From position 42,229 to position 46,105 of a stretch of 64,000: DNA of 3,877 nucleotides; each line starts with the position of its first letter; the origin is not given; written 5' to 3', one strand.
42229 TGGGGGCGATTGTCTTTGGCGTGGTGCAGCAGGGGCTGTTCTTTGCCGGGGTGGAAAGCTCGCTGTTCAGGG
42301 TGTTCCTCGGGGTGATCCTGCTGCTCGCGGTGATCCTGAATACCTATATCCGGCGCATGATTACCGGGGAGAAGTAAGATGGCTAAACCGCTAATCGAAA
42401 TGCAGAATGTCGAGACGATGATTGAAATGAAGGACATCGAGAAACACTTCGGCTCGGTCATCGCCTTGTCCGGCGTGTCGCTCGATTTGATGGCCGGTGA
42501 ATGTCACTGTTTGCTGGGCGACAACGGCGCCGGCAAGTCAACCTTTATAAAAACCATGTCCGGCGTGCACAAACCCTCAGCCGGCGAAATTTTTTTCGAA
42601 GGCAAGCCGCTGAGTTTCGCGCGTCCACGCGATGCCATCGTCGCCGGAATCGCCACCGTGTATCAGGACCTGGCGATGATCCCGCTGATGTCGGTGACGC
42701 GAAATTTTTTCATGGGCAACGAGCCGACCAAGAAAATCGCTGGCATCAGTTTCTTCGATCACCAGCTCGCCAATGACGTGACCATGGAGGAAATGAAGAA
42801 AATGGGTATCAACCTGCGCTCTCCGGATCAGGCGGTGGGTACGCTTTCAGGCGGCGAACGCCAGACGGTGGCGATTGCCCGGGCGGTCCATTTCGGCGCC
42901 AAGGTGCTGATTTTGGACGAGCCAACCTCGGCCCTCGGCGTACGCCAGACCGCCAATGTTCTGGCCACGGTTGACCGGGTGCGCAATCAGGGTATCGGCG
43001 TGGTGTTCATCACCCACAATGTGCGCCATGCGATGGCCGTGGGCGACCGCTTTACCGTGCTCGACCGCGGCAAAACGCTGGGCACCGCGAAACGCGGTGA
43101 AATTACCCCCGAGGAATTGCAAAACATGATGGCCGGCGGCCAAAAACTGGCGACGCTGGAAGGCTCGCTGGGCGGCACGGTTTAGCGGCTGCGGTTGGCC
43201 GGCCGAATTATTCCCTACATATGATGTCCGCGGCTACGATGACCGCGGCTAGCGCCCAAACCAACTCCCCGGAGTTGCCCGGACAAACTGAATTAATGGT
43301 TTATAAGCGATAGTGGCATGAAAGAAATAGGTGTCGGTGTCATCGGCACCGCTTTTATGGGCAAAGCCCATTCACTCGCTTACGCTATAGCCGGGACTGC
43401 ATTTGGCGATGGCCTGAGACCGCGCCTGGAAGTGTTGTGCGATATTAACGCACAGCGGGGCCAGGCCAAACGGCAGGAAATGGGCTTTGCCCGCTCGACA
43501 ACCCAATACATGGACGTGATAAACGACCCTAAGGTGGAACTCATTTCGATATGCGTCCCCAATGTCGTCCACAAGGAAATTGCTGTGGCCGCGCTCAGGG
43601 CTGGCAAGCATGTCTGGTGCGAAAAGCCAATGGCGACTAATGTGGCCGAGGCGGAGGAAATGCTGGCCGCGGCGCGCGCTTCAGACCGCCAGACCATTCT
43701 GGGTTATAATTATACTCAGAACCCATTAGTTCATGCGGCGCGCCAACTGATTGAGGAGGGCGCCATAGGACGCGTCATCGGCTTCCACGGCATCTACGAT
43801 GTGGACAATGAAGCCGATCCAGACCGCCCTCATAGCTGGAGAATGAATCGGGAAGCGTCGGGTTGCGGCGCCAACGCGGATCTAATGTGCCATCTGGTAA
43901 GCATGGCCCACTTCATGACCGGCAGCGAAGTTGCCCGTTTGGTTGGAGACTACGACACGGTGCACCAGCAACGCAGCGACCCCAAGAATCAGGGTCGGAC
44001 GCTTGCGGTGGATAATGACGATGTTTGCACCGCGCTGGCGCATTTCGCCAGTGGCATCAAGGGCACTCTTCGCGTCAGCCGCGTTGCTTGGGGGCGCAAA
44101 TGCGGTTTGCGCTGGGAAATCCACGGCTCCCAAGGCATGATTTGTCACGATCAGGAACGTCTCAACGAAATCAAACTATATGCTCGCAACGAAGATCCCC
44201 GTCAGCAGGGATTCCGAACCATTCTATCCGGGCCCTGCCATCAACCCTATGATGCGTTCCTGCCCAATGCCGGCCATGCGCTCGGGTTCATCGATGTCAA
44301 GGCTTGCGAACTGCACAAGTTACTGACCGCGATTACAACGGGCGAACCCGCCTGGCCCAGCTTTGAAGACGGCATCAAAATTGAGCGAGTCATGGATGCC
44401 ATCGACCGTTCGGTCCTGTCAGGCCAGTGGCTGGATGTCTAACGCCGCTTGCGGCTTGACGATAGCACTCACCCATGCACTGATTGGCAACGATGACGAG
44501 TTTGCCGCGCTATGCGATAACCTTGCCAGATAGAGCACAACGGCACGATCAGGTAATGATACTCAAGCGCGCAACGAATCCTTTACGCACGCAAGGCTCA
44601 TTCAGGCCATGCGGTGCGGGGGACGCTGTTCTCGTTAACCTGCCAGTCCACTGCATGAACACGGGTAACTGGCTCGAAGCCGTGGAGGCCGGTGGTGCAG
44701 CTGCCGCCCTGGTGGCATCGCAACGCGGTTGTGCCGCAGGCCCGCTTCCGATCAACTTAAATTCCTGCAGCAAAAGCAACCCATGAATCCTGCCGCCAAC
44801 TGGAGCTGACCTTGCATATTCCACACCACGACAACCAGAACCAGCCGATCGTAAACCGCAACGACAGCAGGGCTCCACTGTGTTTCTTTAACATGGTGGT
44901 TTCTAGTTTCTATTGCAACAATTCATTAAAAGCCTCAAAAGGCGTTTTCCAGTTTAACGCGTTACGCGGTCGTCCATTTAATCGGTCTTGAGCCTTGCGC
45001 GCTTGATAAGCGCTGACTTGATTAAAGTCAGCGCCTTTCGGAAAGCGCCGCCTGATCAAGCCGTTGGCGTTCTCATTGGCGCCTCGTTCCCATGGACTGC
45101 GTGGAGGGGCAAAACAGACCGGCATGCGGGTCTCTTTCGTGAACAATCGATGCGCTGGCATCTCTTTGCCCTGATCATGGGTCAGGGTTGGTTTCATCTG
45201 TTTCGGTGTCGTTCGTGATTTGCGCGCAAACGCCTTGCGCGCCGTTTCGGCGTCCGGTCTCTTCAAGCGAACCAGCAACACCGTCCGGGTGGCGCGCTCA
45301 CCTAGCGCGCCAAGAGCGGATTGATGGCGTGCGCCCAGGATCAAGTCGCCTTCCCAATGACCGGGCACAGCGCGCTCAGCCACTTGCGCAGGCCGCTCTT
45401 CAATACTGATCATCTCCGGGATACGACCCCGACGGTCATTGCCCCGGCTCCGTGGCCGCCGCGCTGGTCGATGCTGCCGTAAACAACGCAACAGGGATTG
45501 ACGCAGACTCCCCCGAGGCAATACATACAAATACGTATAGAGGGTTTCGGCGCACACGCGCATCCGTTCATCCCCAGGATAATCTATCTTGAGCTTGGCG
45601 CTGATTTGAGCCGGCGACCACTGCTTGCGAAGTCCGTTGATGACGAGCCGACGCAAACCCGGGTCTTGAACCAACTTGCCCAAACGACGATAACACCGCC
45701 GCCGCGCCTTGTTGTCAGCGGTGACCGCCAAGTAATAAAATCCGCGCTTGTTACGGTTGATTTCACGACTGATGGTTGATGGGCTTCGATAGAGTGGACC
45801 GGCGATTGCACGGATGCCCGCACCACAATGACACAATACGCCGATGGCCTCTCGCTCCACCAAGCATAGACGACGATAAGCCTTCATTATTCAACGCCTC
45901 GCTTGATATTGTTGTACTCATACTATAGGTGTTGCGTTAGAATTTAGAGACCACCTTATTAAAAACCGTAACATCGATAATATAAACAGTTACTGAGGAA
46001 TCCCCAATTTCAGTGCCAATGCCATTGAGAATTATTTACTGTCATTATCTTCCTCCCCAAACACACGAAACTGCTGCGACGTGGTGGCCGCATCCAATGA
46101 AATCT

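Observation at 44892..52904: Intact IS30 composite transposon with a 3-bp TSD precisely splits an iolB paralog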

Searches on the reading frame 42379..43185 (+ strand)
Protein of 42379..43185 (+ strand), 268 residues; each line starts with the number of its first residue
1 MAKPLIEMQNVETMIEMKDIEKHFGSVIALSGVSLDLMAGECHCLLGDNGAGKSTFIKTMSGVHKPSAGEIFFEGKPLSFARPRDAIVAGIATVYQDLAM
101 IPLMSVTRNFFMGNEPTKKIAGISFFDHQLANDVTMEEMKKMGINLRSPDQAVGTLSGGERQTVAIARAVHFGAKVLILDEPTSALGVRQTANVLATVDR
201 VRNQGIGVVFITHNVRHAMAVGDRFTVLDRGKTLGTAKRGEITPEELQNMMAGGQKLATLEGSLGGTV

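Call 17: search_protein_families(library=ncbifam, proteins=[window:42379-43185:+])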
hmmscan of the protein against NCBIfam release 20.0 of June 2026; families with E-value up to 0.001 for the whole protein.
window:42379-43185:+ (268 aa): 188 families (the best 25 are shown)
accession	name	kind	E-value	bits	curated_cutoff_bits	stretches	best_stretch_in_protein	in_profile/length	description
NF047930.1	ABC_ATP_B6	equivalog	5.3e-59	200.2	670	1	14-251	2-227/510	putative B6 ABC transporter ATP-binding protein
NF007253.0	PRK09700.1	equivalog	1.3e-57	195.5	772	1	11-254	2-244/510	D-allose ABC transporter ATP-binding protein AlsA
NF041861.1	YtfR_transport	equivalog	1.5e-57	195.2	850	1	15-254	2-236/492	galactofuranose ABC transporter, ATP-binding protein YtfR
NF010069.0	PRK13549.1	equivalog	1.9e-56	191.6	699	1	12-253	3-241/513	xylose ABC transporter ATP-binding protein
NF008442.0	PRK11288.1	equivalog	1.6e-55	188.4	689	1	9-253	2-242/504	L-arabinose ABC transporter ATP-binding protein AraG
NF008030.0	PRK10762.1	equivalog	1.2e-53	182.6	745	1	12-256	2-241/501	ribose ABC transporter ATP-binding protein RbsA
NF040905.2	GguA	equivalog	1.3e-51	175.5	810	1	14-253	1-239/500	multiple monosaccharide ABC transporter ATP-binding protein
NF008215.0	PRK10982.1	equivalog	3e-49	168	828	1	7-254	6-248/506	galactose/methyl galactoside ABC transporter ATP-binding protein MglA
TIGR02633.1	xylG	equivalog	5.1e-49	167.1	723.65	1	15-254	2-240/500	D-xylose ABC transporter ATP-binding protein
NF011967.0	PRK15439.1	equivalog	3.5e-41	141.2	586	1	9-256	6-241/510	autoinducer 2 ABC transporter ATP-binding protein LsrA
TIGR03410.1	urea_trans_UrtE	equivalog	2e-40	138.7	285.8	1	16-252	2-229/230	urea ABC transporter ATP-binding subunit UrtE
NF043075.1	MMSYN1_0197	equivalog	5.8e-36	124.1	550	1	14-236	2-214/341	spermidine/putrescine ABC transporter ATP-binding protein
TIGR02315.1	ABC_phnC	equivalog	3.8e-35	121.5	266.1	1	14-249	1-240/243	phosphonate ABC transporter ATP-binding protein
NF006987.0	PRK09452.1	equivalog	4.2e-34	117.8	482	1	7-234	10-227/378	spermidine/putrescine ABC transporter ATP-binding protein PotA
NF010068.0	PRK13548.1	equivalog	8.1e-34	116.9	261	1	12-242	3-230/261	heme ABC transporter ATP-binding protein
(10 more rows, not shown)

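Call 24: find_encoding_contigs(protein=window:42379-43185:+, flank=10000, max_places=10)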
Protein window:42379-43185:+ (268 aa): no gene with exactly this product is on record in the collection.

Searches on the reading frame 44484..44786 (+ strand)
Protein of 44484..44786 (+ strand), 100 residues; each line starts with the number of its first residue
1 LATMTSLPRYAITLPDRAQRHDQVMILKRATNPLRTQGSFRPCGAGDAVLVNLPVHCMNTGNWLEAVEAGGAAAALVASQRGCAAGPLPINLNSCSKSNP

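Call 63: search_protein_families(library=pfam, proteins=[window:44484-44786:+], max_evalue=0.01)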
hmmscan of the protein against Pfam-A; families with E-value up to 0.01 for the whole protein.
window:44484-44786:+ (100 aa): 1 family
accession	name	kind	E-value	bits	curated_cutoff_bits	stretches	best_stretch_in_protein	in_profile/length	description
PF00294.29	PfkB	-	0.0022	17.8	25.8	1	43-89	255-300/302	pfkB family carbohydrate kinase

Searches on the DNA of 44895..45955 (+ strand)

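Call 7: search_dna_similar(query=window:44895-45955:+, collection=plasmids, mode=near, max_rows=20)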
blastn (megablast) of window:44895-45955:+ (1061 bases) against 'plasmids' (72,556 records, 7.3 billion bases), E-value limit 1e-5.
No match.
